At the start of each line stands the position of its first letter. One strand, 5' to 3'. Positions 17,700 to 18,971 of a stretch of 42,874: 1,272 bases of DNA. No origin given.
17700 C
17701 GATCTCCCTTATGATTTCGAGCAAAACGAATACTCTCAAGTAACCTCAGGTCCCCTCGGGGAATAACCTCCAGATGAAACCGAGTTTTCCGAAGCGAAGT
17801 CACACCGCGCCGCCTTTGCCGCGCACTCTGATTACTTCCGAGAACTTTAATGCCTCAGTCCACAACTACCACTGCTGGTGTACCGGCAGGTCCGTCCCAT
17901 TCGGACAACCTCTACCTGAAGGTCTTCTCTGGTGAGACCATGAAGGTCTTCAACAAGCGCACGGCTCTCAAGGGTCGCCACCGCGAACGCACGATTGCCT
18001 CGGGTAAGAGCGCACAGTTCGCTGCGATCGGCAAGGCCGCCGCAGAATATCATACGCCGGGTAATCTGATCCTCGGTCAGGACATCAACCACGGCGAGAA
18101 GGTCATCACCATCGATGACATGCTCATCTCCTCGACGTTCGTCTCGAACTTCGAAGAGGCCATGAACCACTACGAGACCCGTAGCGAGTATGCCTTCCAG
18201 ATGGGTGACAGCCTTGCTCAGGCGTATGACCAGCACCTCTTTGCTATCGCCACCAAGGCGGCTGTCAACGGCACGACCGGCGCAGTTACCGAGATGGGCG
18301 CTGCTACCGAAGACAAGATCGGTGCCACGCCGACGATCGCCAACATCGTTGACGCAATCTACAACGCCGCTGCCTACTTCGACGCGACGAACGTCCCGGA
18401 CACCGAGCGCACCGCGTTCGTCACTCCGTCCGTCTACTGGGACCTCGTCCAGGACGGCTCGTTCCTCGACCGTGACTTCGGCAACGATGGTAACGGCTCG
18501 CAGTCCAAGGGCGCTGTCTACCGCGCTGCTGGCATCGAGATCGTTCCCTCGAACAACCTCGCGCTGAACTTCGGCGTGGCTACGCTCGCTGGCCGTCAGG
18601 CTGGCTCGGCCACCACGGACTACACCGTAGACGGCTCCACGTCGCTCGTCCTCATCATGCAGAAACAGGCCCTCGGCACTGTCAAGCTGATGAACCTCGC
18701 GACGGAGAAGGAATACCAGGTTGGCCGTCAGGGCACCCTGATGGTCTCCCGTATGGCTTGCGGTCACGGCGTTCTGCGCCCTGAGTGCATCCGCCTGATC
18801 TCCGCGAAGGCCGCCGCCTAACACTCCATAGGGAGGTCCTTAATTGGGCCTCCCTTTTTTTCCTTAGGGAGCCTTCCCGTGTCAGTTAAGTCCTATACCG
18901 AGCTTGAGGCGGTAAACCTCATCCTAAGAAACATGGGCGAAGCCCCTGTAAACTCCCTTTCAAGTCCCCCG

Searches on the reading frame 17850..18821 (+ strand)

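Call 7: search_protein_families(library=pfam, proteins=[window:17850-18821:+])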
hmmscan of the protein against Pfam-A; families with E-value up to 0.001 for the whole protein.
window:17850-18821:+ (323 aa): 1 family
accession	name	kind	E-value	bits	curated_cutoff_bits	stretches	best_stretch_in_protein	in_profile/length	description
PF21703.3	Gp10A-like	-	2.6e-62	211.5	27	1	59-313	3-274/279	Major capsid protein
